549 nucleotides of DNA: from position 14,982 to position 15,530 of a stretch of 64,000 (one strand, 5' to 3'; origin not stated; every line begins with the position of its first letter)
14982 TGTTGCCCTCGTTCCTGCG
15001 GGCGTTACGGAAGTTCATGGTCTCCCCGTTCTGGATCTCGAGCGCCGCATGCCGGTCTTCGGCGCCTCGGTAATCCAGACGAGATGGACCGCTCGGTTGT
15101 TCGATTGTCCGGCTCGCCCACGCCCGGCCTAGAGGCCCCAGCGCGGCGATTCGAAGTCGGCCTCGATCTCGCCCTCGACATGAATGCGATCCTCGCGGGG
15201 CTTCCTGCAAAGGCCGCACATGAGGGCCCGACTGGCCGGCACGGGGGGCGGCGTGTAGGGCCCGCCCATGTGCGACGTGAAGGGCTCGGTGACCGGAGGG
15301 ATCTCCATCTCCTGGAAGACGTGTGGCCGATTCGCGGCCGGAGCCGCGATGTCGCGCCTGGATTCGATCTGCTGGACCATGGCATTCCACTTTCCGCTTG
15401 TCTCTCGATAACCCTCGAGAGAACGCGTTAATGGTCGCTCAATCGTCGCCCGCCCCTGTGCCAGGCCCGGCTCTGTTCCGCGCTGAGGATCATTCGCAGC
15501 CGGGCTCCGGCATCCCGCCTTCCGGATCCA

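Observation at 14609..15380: Three tandem paralogous microproteins with an H/CxxC/H metal site and a conserved C-terminal SPRW tail (best candidate novel system)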

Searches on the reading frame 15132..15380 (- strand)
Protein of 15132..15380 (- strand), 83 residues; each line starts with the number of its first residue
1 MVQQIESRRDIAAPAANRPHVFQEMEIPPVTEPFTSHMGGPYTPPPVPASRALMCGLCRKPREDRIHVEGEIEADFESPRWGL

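Call 3: search_protein_families(library=pfam, proteins=[window:15132-15380:-], max_evalue=10)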
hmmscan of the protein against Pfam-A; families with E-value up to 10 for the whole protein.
seq(83 aa): 0 families

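Call 4: search_protein_families(library=ncbifam, proteins=[window:15132-15380:-], max_evalue=10)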
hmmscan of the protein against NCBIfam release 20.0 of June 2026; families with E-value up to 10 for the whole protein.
seq(83 aa): 0 families

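Call 6: find_homologous_proteins(query=A1, max_evalue=0.01)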
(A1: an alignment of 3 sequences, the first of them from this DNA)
Query A1 (3 sequences) (83 aa, profile of the alignment): 14 proteins with E <= 0.01 among 20 candidates.
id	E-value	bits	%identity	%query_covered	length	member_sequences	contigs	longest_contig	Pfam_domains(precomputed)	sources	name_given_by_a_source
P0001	1.2e-27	114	100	100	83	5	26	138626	-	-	-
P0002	1.5e-23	101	42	31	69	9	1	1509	-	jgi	jgi:hypothetical protein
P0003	2.0e-23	101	38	35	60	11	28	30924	-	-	-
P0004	5.7e-21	93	78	100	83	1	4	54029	-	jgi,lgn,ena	jgi:hypothetical protein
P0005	8.4e-19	86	27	99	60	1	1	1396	-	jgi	jgi:hypothetical protein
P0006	4.6e-18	83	38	35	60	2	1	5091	-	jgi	jgi:hypothetical protein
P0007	1.0e-16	79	41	35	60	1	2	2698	-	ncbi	-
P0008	6.3e-15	73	41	39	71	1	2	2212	-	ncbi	-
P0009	8.0e-15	73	41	39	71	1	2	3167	-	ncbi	-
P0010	8.4e-14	70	45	35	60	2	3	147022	-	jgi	jgi:hypothetical protein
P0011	3.6e-12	65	100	55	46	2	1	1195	-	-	-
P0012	1.0e-11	63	31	78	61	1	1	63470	-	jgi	jgi:hypothetical protein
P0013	7.6e-10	57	62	80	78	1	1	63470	-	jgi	jgi:hypothetical protein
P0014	1.0e-9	57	39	22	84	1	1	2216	-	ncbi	-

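Call 9: find_encoding_contigs(protein=P0012, flank=10000, max_places=3)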
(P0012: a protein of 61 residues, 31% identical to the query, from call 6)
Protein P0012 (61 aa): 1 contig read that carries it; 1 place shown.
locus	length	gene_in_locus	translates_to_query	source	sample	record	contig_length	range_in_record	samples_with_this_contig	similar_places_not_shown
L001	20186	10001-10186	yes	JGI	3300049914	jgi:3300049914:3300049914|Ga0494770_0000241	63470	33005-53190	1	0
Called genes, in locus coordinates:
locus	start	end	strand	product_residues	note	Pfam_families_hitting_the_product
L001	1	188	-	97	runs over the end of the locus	PF12840:HTH_20, PF25212:HVO_A0114 (weak), PF01022:HTH_5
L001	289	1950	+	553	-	-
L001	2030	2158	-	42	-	-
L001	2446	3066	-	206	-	PF13240:Zn_Ribbon_1 (faint), PF13248:Zn_ribbon_3 (faint), PF12773:DZR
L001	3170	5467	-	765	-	-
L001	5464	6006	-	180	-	PF04542:Sigma70_r2, PF08281:Sigma70_r4_2, PF04545:Sigma70_r4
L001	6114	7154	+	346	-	PF00291:PALP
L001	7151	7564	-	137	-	PF06262:Zincin_1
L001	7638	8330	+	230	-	PF01227:GTP_cyclohydroI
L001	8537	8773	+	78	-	-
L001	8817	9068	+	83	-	-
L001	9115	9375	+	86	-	-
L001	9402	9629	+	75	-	-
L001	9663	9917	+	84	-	-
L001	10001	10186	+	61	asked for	-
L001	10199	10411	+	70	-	-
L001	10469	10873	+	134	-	PF02310:B12-binding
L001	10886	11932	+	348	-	PF03308:MeaB, PF00009:GTP_EFTU (faint), PF01656:CbiA (faint), PF02492:cobW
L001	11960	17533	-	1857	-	PF00989:PAS, PF08448:PAS_4 (weak), PF08448:PAS_4, PF00989:PAS, PF13426:PAS_9, PF00512:HisKA, PF02518:HATPase_c, PF00072:Response_reg, +9 more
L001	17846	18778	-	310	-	PF00989:PAS, PF13188:PAS_8 (weak), PF08448:PAS_4, PF13426:PAS_9, PF08447:PAS_3 (faint), PF00990:GGDEF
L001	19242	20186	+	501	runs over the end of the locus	-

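Call 14: find_related_loci(query=A3, collection=genome_contigs, flank=10000)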
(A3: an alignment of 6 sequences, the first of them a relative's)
Query A3 (60 aa) in genome_contigs; peptide patterns used: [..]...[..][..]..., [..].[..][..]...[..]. (x = any residue, [..] = any of these).
47 stretches matched a pattern, but none encodes a relative of the query by tblastn (E <= 1e-3).
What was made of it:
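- Tried and rejected: A scan with type 2 patterns matched 47 stretches, none confirmed (call 14).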

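Call 22: find_encoding_contigs(protein=P0010, flank=10000, max_places=3)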
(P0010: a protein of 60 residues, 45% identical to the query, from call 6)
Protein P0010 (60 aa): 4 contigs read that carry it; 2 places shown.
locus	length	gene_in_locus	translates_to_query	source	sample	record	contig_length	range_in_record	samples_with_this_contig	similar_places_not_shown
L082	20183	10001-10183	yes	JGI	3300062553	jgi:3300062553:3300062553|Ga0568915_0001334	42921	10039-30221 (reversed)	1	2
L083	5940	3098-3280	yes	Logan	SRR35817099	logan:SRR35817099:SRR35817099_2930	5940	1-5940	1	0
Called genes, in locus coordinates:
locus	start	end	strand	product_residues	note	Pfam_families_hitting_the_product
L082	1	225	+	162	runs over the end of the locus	PF11716:MDMPI_N (weak)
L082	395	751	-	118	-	PF00085:Thioredoxin, PF13098:Thioredoxin_2 (weak)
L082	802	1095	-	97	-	PF12840:HTH_20, PF25212:HVO_A0114 (weak), PF01022:HTH_5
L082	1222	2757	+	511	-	-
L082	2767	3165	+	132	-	PF13248:Zn_ribbon_3 (weak), PF17032:Zn_ribbon_15 (faint), PF18912:DZR_2 (faint), PF24460:DUF7575 (faint), PF12773:DZR, PF13240:Zn_Ribbon_1 (weak)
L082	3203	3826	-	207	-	PF12773:DZR, PF13248:Zn_ribbon_3 (weak), PF13240:Zn_Ribbon_1 (weak)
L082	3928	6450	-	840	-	-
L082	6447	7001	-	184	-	PF04542:Sigma70_r2, PF08281:Sigma70_r4_2, PF04545:Sigma70_r4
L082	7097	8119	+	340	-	PF00291:PALP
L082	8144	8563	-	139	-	PF06262:Zincin_1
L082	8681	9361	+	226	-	PF01227:GTP_cyclohydroI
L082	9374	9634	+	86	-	-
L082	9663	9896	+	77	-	-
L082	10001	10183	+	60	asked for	-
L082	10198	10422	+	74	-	-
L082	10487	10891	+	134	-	PF02310:B12-binding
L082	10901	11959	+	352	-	PF03308:MeaB, PF00009:GTP_EFTU (faint), PF01656:CbiA (weak), PF02492:cobW (weak)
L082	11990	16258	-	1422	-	PF00989:PAS, PF08448:PAS_4 (weak), PF13188:PAS_8 (faint), PF00989:PAS, PF13426:PAS_9, PF00512:HisKA, PF02518:HATPase_c, PF00072:Response_reg, +2 more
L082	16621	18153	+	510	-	-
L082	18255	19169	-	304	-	PF00989:PAS, PF13188:PAS_8 (weak), PF08448:PAS_4, PF13426:PAS_9, PF00990:GGDEF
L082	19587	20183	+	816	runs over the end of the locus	PF06165:GH94_b-supersand, PF17167:Glyco_hydro_94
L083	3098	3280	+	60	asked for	-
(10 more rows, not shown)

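Call 23: find_encoding_contigs(protein=P0001, flank=10000, max_places=4)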
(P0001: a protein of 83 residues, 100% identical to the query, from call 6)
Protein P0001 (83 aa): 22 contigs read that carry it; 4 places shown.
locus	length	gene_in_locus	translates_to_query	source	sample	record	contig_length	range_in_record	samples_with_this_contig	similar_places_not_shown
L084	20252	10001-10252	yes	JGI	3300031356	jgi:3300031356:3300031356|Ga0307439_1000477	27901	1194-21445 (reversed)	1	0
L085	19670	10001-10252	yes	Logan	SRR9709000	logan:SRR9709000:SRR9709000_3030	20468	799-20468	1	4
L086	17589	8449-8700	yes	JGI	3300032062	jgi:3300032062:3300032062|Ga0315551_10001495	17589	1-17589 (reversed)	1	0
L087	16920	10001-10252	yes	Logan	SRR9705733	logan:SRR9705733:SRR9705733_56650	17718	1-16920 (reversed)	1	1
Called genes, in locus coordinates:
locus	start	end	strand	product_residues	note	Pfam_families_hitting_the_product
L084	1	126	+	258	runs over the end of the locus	-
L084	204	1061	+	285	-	PF00583:Acetyltransf_1, PF13508:Acetyltransf_7 (weak), PF08445:FR47 (faint)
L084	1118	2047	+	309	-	PF00005:ABC_tran, PF13175:AAA_15 (faint), PF13304:AAA_21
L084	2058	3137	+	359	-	PF12679:ABC2_membrane_2, PF12698:ABC2_membrane_3, PF01061:ABC2_membrane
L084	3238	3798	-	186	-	PF00881:Nitroreductase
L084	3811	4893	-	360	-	PF01738:DLH (faint), PF02129:Peptidase_S15 (weak), PF05448:AXE1 (faint), PF00561:Abhydrolase_1, PF12146:Hydrolase_4, PF12740:PETase (weak), PF12697:Abhydrolase_6, PF00326:Peptidase_S9 (weak), +1 more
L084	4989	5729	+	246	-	PF00226:DnaJ, PF20600:ExoX-like_C (weak)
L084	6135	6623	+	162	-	PF08020:DUF1706 (weak), PF11716:MDMPI_N (weak)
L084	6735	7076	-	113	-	PF00085:Thioredoxin, PF04756:OST3_OST6 (weak), PF13098:Thioredoxin_2 (weak)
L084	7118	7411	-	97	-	PF12840:HTH_20, PF25212:HVO_A0114 (weak), PF01022:HTH_5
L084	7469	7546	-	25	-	-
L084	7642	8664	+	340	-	PF00291:PALP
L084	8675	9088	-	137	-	PF06262:Zincin_1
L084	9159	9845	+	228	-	PF01227:GTP_cyclohydroI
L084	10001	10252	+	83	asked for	-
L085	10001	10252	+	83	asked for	-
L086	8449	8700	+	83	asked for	-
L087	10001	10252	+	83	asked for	-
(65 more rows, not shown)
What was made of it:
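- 15129..15380 (-): Copy 1 (type 1), 83 aa. PHVFQE, a Pro-rich 32-residue insert, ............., the acidic arm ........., and the tail ESPRWGL. Identical protein P0001 occurs on at least 22 contigs (calls 6, 23).
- Checked: JGI gene calls on independent contigs give the same 83, 60 and 69 aa products (call 23).
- Independent gene calls agree (calls 9, 22, 23).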

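Call 24: search_protein_representatives(alignment_id=A2)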
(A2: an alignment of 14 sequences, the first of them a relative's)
Query: 14 sequences, 70 profile positions. Proteins with E-value up to 0.001 (for the whole library): 47; up to 1e-10: 8; up to 1e-30: 0. The best 47 are listed.
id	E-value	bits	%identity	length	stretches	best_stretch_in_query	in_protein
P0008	2.3e-29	117.5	-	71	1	1-70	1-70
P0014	3.0e-24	101.2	-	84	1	4-70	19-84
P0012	8.8e-18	80.4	-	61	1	5-70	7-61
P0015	2.7e-15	72.5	-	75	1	15-70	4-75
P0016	6.8e-14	68.0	-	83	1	5-69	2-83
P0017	1.7e-12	63.5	-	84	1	8-70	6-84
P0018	4.3e-12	62.2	-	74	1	17-69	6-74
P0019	5.4e-12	61.9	-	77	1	13-69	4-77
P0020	1.7e-10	57.1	-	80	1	11-70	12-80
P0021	4.3e-09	52.6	-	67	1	11-70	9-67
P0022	6.4e-09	52.0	-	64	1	1-70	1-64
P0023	6.7e-09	52.0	-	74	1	9-70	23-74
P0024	4.5e-08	49.3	-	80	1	11-70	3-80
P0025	7.5e-08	48.6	-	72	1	11-69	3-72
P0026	4.5e-07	46.1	-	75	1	18-70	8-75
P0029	1.6e-06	44.3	-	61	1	4-70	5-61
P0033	3.7e-06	43.2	-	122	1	2-60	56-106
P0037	9.4e-06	41.9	-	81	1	5-70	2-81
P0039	2.3e-05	40.7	-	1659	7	32-54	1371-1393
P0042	3.7e-05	40.0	-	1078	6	15-56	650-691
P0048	1.3e-04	38.2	-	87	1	9-69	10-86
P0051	2.8e-04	37.2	-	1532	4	14-64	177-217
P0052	3.2e-04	37.0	-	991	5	22-60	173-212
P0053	3.7e-04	36.8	-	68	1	13-69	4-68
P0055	5.9e-04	36.1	-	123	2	44-69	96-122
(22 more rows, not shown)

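Call 26: find_encoding_contigs(protein=P0020, flank=10000, max_places=3)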
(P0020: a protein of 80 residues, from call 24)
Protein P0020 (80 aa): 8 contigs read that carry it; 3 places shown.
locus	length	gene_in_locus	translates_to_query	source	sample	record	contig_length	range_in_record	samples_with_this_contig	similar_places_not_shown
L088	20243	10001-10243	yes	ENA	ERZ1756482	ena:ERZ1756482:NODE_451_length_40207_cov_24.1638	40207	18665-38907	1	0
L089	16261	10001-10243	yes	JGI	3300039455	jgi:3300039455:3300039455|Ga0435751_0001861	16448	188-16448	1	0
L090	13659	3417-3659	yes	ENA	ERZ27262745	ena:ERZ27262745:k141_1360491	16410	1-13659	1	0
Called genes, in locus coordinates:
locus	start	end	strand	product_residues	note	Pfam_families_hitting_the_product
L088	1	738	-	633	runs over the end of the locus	-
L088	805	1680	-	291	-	PF00483:NTP_transferase, PF12804:NTP_transf_3 (weak)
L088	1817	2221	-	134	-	-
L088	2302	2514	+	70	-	-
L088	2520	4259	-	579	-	PF02683:DsbD_TM, PF00578:AhpC-TSA, PF08534:Redoxin, PF13905:Thioredoxin_8, PF17991:Thioredoxin_10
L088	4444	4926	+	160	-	PF04542:Sigma70_r2, PF08281:Sigma70_r4_2, PF04545:Sigma70_r4, PF22233:PhyR_sigma-like (weak), PF13384:HTH_23 (weak)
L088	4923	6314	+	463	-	-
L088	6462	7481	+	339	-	PF02678:Pirin, PF05726:Pirin_C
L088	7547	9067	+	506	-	PF13231:PMT_2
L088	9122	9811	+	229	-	-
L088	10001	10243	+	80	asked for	-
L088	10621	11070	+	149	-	-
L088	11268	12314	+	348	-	PF01548:DEDD_Tnp_IS110, PF02371:Transposase_20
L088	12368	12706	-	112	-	-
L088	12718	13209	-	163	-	-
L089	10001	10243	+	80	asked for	-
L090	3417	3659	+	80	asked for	-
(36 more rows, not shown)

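Call 30: find_encoding_contigs(protein=P0037, flank=8000, max_places=3)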
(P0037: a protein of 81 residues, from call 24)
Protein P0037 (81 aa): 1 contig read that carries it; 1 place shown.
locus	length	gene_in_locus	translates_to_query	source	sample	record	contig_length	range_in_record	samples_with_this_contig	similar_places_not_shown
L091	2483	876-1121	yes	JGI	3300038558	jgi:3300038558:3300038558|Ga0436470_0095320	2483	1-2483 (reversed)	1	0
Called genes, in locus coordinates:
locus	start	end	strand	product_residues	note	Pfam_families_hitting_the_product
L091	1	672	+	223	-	?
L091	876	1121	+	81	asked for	-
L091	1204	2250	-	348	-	PF01548:DEDD_Tnp_IS110, PF02371:Transposase_20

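Call 31: find_encoding_contigs(protein=P0029, flank=8000, max_places=3)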
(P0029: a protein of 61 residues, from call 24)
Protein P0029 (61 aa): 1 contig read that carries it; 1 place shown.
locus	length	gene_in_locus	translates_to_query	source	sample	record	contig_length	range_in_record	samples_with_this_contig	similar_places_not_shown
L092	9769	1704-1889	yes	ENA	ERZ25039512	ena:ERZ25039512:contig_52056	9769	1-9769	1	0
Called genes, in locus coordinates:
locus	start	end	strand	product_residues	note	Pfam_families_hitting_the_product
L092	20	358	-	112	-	PF06262:Zincin_1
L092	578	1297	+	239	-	PF01227:GTP_cyclohydroI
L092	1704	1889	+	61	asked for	-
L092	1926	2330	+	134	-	PF02310:B12-binding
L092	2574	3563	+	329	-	PF02492:cobW (weak), PF03308:MeaB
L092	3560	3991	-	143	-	PF00072:Response_reg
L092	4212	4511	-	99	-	PF02518:HATPase_c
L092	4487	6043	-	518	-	PF01590:GAF, PF13185:GAF_2, PF00989:PAS, PF08448:PAS_4, PF13188:PAS_8, PF13426:PAS_9, PF00512:HisKA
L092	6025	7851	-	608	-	PF00989:PAS (faint), PF08448:PAS_4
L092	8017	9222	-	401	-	PF00989:PAS (weak), PF24820:Diguanyl_cycl_sensor (faint), PF13426:PAS_9, PF08447:PAS_3 (faint), PF00989:PAS (weak), PF13188:PAS_8 (weak), PF08448:PAS_4, PF13426:PAS_9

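Call 37: predict_structure(alignment_id=A4)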
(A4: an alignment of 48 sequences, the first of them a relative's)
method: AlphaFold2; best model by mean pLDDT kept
length: 83 residues; sequences in the alignment: 48
mean_pLDDT: 69.0   pTM: 0.46
mean pLDDT of the five models: 69.0, 68.6, 66.6, 66.0, 65.6
residues with pLDDT >= 90: 0; 70-90: 36; 50-70: 37; < 50: 10
segments of 3 or more residues with pLDDT < 50: 1-4, 7-11
pLDDT, mean of each block of 10 residues (from residue 1): 47 70 75 60 65 82 87 72 54
secondary structure, 60 per line:
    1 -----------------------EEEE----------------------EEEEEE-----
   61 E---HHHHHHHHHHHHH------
elements in order: E24-27 E50-55 H65-77

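Call 39: search_solved_structures(query=A4, max_evalue=10, show_alignments=3)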
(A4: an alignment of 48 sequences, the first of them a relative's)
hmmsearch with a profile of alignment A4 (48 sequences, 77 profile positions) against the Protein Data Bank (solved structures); distinct sequences matched with E-value up to 10: 5.
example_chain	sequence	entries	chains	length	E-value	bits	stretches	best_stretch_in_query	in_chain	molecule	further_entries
2lze_A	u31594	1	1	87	0.37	14.2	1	37-67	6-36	a primordial catalytic fold generated by in vitro evolution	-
8fmw_N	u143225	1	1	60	0.51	13.7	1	37-59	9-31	30S ribosomal protein S14 type Z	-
5mkw_A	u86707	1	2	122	0.63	13.4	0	41-61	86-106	DNA annealing helicase and endonuclease ZRANB3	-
5w6y_A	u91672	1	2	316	0.65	13.4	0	8-43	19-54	Chorismate mutase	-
2egm_A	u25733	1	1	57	0.84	13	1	36-64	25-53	Tripartite motif-containing protein 41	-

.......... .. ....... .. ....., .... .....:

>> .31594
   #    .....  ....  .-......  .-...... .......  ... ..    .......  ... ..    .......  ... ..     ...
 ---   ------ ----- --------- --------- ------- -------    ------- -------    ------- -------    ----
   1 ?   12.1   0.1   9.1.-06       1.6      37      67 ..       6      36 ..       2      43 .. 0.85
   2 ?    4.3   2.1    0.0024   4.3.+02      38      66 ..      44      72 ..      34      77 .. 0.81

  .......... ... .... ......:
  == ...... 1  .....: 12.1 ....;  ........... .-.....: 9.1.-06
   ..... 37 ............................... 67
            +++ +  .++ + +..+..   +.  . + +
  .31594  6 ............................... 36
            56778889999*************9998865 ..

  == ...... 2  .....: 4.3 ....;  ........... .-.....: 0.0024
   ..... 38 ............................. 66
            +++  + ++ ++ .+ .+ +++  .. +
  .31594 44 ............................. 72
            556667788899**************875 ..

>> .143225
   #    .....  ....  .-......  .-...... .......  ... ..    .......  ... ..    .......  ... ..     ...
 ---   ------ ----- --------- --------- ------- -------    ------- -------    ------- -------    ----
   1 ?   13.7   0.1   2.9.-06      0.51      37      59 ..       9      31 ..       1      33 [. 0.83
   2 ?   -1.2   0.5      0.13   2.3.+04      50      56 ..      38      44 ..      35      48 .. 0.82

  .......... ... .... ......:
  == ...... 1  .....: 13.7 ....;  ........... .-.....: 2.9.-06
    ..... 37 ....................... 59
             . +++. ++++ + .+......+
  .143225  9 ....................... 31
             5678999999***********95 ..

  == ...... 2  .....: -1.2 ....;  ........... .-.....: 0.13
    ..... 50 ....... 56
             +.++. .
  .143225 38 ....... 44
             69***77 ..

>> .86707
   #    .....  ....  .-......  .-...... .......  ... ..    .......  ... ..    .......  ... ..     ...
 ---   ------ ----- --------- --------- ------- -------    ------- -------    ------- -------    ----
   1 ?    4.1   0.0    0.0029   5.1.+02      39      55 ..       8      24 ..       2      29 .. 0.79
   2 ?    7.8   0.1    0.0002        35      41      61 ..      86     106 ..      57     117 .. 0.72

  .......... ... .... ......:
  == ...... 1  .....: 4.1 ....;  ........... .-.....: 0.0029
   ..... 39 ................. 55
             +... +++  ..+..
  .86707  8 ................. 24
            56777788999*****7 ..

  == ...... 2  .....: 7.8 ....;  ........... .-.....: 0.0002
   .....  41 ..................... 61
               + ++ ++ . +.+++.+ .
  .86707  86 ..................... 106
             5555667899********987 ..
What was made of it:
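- Tried and rejected: A PDB sequence-profile search gave only chance hits with E > 0.3 (call 39).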

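Call 42: fold_search(model_id=the predicted structure, library=pdb)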
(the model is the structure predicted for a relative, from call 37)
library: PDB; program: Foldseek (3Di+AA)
matches with E <= 10: 0; with E <= 0.001: 0
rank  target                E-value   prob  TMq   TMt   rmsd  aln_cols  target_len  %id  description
